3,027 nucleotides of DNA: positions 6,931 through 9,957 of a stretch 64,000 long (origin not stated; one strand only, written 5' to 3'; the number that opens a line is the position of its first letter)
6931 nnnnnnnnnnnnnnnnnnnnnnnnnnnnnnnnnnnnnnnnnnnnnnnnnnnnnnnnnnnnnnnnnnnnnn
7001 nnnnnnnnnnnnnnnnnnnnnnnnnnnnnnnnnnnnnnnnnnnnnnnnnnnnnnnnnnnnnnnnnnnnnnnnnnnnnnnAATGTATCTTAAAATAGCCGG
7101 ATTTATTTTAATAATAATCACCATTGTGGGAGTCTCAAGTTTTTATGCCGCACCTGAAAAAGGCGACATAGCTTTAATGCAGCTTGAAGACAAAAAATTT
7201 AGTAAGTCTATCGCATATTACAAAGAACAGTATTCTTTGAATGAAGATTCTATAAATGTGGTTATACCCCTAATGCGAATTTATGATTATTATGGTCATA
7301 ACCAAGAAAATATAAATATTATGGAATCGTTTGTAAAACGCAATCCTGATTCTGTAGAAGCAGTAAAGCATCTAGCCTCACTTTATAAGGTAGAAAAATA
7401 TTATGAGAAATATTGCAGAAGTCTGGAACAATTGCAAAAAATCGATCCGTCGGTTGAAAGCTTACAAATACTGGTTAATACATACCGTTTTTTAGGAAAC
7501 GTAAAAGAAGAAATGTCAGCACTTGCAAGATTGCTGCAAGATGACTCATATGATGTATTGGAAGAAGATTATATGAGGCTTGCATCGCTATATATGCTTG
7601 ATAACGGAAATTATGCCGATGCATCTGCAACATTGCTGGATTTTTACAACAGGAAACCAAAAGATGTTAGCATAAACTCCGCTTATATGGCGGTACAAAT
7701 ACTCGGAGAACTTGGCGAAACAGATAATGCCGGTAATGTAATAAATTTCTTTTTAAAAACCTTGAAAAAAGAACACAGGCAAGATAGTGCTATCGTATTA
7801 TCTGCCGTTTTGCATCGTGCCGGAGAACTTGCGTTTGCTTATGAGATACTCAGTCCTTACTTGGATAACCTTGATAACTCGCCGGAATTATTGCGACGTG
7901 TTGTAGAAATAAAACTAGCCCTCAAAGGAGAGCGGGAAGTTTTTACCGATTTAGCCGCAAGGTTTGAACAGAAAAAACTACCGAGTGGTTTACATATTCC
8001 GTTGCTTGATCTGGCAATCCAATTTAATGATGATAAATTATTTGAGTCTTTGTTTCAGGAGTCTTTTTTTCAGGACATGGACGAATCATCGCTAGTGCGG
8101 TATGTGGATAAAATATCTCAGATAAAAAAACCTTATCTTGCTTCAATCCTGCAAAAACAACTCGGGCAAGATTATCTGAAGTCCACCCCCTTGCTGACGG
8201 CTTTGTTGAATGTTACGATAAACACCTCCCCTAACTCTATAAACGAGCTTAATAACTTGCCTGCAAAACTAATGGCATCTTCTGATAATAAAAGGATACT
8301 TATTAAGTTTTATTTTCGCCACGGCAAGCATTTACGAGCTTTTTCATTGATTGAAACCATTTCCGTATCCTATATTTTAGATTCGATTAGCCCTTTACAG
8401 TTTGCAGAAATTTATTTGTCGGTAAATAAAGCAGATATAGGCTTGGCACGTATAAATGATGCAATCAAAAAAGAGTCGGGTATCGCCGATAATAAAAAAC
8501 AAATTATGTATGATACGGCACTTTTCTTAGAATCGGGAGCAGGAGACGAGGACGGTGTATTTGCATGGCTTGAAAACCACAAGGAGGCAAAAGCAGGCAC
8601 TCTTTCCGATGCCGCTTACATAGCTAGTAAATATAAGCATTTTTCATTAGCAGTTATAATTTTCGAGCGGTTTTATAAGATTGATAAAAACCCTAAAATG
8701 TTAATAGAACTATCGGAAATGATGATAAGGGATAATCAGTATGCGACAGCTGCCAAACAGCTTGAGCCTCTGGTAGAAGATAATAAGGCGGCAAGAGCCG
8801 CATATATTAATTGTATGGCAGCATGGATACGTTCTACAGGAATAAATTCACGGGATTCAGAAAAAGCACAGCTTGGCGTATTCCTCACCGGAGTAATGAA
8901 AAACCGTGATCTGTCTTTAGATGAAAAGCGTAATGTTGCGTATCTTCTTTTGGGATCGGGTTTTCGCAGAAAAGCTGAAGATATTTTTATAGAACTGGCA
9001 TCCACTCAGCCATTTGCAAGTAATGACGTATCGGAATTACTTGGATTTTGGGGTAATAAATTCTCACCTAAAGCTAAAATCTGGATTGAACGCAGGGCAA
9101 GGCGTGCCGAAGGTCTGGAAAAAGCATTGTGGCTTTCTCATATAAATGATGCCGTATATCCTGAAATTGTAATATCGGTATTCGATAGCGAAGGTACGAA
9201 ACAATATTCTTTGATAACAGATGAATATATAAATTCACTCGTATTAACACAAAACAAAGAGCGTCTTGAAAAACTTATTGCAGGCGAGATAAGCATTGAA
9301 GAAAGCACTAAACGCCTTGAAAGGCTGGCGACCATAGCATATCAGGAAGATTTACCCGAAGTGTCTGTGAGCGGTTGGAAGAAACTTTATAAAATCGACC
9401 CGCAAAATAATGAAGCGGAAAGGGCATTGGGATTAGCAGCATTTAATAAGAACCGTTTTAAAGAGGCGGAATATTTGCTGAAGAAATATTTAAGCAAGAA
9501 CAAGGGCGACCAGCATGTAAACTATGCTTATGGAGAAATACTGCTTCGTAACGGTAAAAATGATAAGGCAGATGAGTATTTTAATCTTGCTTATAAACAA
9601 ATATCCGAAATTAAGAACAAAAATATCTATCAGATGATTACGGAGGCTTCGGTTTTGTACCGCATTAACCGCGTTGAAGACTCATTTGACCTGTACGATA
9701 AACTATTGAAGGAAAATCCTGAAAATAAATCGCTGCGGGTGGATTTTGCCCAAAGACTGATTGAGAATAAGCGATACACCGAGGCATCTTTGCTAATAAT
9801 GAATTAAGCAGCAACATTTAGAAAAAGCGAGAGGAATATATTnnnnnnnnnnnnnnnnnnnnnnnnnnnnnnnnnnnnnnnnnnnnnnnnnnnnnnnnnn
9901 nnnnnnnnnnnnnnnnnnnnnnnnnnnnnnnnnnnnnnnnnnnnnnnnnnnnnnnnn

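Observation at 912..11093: Split PelA/PelB-like exopolysaccharide modification-export operon with a divergent glmS-epimerase pair and no synthase in view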

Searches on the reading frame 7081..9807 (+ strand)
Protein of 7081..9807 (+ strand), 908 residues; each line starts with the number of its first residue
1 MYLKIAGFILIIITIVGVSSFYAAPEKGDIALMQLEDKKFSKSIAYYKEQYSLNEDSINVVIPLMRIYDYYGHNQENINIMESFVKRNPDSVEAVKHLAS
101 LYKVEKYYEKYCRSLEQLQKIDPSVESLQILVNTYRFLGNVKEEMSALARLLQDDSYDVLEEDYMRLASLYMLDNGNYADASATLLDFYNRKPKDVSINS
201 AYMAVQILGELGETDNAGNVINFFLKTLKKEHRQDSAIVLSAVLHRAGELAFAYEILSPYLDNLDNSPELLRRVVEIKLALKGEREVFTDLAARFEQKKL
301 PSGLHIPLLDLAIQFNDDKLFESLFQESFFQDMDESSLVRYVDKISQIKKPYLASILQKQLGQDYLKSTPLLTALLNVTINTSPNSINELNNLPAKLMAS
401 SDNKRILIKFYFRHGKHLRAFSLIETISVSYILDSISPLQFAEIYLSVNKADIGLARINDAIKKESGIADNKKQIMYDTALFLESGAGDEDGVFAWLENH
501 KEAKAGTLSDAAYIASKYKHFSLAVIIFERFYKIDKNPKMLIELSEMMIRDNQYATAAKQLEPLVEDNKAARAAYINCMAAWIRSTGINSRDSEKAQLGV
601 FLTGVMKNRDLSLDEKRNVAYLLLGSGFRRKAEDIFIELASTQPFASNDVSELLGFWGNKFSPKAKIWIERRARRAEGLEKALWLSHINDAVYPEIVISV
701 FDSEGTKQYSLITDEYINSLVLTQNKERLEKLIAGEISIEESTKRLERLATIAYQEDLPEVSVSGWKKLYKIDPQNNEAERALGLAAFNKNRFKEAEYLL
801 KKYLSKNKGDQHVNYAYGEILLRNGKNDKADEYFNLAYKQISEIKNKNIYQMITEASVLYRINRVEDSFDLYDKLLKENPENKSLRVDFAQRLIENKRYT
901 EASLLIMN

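Call 3: search_protein_families(library=pfam, proteins=[window:7081-9807:+], max_evalue=0.01)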
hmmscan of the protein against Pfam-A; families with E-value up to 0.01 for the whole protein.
window:7081-9807:+ (908 aa): 11 families
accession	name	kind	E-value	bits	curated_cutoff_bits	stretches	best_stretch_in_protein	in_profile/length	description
PF14559.12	TPR_19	-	6e-15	55.8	25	2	791-834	5-48/68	Tetratricopeptide repeat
PF13428.12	TPR_14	-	5.1e-13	48.7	23.5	0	780-819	4-43/44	Tetratricopeptide repeat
PF12895.13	ANAPC3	-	4.3e-11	43.4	27.2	0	768-830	14-75/82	Anaphase-promoting complex, cyclosome, subunit 3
PF13432.12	TPR_16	-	4.1e-10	40.4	32.7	1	782-840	2-60/65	Tetratricopeptide repeat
PF24575.1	TPR_Slam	-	1.5e-09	38.7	35.2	1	838-903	38-101/104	Surface lipoprotein assembly modifier, N-terminal TPR repeats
PF14561.12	TPR_20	-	0.00013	22.6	25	0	875-902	14-41/90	Tetratricopeptide repeat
PF25064.1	ARM_TT21_5th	-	0.00013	22.6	27.8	0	787-853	11-77/117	TT21 fifth ARM repeats domain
PF07719.23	TPR_2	-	0.00019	21.8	27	0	814-839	4-29/34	Tetratricopeptide repeat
PF13429.12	TPR_15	-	0.0003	20.7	26.2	0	782-841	219-278/280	Tetratricopeptide repeat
PF23914.1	TPR_CcmH_CycH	-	0.0035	17.6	42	0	754-843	61-153/158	Cytochrome c-type biogenesis protein H TPR domain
PF13431.12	TPR_17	-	0.0038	17.8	24.4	0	799-830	1-32/34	Tetratricopeptide repeat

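Call 4: search_protein_families(library=ncbifam, proteins=[window:7081-9807:+], max_evalue=0.01)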
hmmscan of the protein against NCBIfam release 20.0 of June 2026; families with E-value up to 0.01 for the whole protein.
window:7081-9807:+ (908 aa): 14 families
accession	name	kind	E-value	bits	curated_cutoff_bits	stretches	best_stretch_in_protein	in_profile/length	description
TIGR02917.1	PEP_TPR_lipo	equivalog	2.9e-19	68.5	312.2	2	34-267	543-769/899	XrtA/PEP-CTERM system TPR-repeat protein PrsT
NF040959.1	MamA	equivalog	4.8e-11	42.5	200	1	760-838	88-166/204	magnetosome protein MamA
TIGR00540.1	TPR_hemY_coli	hypoth_equivalog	2e-09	36.7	142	1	707-836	258-384/385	heme biosynthesis-associated TPR protein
TIGR02795.1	tol_pal_ybgF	equivalog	9e-09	36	90.1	1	777-884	2-111/119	tol-pal system protein YbgF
NF052415.1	T3SS_chap_SctY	equivalog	1.2e-08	35.5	70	1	745-834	8-100/106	type III secretion apparatus assembly chaperone SctY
TIGR02521.1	type_IV_pilW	equivalog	2.3e-08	33.9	154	1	771-907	59-193/234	type IV pilus biogenesis/stability protein PilW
TIGR04510.1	mod_pep_cyc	subfamily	1.5e-05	23.8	400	1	755-847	479-572/814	putative peptide modification system cyclase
NF008757.0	PRK11788.1-5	equivalog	0.0002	20.7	363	1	31-154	187-311/388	lipopolysaccharide assembly protein LapB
NF011726.0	PRK15179.1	equivalog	0.0002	19.8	733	0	850-898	155-203/694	Vi polysaccharide biosynthesis protein TviE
NF052400.1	M48_BAM_BepA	equivalog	0.00038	19.4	570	1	785-905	279-397/483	beta-barrel assembly-enhancing protease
TIGR03939.1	PGA_TPR_OMP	equivalog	0.00059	18.2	366.65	0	762-826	105-169/800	poly-beta-1,6 N-acetyl-D-glucosamine export porin PgaA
NF007468.0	PRK10049.1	equivalog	0.0021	16.3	1043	1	775-897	99-216/817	poly-beta-1,6 N-acetyl-D-glucosamine export porin PgaA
NF033920.0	C39_PA2778_fam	equivalog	0.0065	15.9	150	0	757-838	170-251/255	PA2778 family cysteine peptidase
NF008520.0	PRK11447.1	equivalog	0.0075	14.1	858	0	780-855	272-347/1157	cellulose synthase complex outer membrane protein BcsC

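Call 19: search_solved_structures(query=window:7081-9807:+, max_evalue=1)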
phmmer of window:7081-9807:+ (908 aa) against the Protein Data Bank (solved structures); distinct sequences matched with E-value up to 1: 22.
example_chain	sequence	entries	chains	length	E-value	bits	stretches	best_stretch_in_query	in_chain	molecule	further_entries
7obi_A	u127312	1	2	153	8.3e-06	27.3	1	38-154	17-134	CTPR-rv4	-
7rqf_A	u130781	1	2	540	0.0015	19.9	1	797-903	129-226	TPR repeat-containing protein PA4667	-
8sxe_C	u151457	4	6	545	0.0015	19.8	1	797-902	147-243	TPR repeat-containing protein PA4667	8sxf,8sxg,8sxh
6vfj_B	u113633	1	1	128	0.042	15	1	749-839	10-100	I53_dn5B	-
9gzg_A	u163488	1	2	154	0.044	15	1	40-154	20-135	Engineered CTPR protein with glutamic acids for conductivity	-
6b85_J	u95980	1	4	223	0.054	14.7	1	761-881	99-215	TMHC4_R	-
6vl6_A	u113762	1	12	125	0.064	14.4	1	753-839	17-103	T33_dn2A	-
8ur5_A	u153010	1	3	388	0.093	13.9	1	748-839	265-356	Trimer head HA,Hemagglutinin HA1 chain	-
5fzr_A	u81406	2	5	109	0.098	13.8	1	30-113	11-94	DESIGNED TPR PROTEIN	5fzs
3ieg_A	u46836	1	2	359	0.099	13.8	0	76-122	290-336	DnaJ homolog subfamily C member 3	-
8ur7_A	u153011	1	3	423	0.11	13.6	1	737-839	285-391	Trimer head HA,Hemagglutinin HA1 chain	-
5fzq_A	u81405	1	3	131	0.11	13.6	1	30-115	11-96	DESIGNED TPR PROTEIN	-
6vfi_B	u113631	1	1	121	0.16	13.1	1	749-838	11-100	O43_dn18B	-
5hrz_A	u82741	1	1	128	0.21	12.7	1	754-838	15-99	TPR domain protein 1na0C3_3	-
6vfh_A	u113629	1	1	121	0.28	12.3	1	749-839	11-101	T33_dn10A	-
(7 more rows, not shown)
